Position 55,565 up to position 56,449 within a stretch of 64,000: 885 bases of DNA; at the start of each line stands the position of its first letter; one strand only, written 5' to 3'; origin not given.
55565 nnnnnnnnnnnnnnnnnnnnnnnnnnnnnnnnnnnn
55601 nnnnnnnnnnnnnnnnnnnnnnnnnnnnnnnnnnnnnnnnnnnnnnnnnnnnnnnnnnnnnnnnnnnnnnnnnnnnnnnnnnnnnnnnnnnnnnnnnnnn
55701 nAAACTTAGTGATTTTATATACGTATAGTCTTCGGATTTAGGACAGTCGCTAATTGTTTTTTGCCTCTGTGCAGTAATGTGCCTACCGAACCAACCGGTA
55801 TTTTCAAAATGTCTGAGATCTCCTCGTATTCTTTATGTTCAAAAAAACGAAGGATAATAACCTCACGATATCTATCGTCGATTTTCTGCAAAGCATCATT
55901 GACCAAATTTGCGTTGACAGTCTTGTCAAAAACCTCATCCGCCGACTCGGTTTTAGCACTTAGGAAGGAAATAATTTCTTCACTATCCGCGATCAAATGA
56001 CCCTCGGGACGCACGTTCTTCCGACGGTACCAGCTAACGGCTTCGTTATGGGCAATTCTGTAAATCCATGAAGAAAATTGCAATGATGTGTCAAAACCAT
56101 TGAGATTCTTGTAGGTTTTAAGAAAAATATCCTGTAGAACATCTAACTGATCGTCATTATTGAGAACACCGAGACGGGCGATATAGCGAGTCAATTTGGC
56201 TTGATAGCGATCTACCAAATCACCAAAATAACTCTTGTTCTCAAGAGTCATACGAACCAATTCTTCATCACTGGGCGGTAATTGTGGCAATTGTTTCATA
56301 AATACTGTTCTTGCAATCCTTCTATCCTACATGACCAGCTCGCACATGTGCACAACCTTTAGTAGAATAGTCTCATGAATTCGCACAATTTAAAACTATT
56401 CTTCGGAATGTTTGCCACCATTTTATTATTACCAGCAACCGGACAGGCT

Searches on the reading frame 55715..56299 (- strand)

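Call 3: search_protein_families(library=pfam, proteins=[window:55715-56299:-], max_evalue=0.1)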
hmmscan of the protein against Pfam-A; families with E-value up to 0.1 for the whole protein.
window:55715-56299:- (194 aa): 4 families
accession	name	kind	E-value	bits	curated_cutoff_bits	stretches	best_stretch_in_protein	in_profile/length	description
PF08281.18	Sigma70_r4_2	-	3.4e-15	55.9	25.7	1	133-183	4-54/54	Sigma-70, region 4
PF04542.20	Sigma70_r2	-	1.3e-12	47.8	24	1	28-95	1-69/71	Sigma-70 region 2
PF04545.22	Sigma70_r4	-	2.8e-09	36.8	24.1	1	136-183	1-48/50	Sigma-70, region 4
PF25787.1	HTH_SB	-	0.05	13.8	43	1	148-182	15-49/53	Sleeping Beauty transposase HTH domain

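Call 4: search_protein_families(library=ncbifam, proteins=[window:55715-56299:-], max_evalue=0.1)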
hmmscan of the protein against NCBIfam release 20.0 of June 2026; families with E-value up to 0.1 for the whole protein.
window:55715-56299:- (194 aa): 102 families (the best 25 are shown)
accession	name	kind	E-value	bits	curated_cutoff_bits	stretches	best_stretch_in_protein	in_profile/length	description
NF007223.0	PRK09641.1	equivalog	1.1e-30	106.9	209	1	20-187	15-184/187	RNA polymerase sigma factor SigW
TIGR02948.1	SigW_bacill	equivalog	7.2e-29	101.2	243.1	1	21-184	16-181/187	RNA polymerase sigma factor SigW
TIGR02937.1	sigma70-ECF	superfamily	2.4e-28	98.8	42.9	1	26-185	4-163/165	sigma-70 family RNA polymerase sigma factor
NF008888.0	PRK11922.1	equivalog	1.4e-25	90.3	204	1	8-187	14-196/231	RNA polymerase sigma factor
NF009171.0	PRK12518.1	equivalog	7.2e-25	87.9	208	1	10-191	13-188/191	RNA polymerase sigma factor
TIGR02939.1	RpoE_Sigma70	equivalog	5.9e-23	81.9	236.15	1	10-189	6-188/190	RNA polymerase sigma factor RpoE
NF009166.1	PRK12513.1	equivalog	9.6e-22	77.6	206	1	10-183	8-182/193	RNA polymerase sigma factor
TIGR02950.1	SigM_subfam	subfamily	1.1e-21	77.3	147.95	1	28-186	5-157/159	RNA polymerase sigma factor, SigM family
NF009174.0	PRK12522.1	equivalog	1.9e-21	76.8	217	1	27-188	7-168/175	RNA polymerase sigma factor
TIGR02954.1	Sig70_famx3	hypoth_equivalog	4.6e-21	75.3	188.5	1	12-188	4-168/170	RNA polymerase sigma-70 factor, TIGR02954 family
NF009195.0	PRK12543.1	subfamily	9e-21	74.2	197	1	16-184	13-175/192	RNA polymerase sigma factor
NF007222.0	PRK09640.1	equivalog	1.7e-20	73.4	194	1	11-172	10-167/188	RNA polymerase sigma factor SigX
NF007216.0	PRK09638.1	equivalog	1.8e-20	73.4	194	1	12-188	6-175/180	RNA polymerase sigma factor SigY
TIGR02985.1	Sig70_bacteroi1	subfamily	2.4e-20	73.4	126.4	1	25-185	3-160/162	RNA polymerase sigma-70 factor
NF004113.0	PRK05602.1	equivalog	2.8e-20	72.8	208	1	10-190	31-204/211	RNA polymerase sigma factor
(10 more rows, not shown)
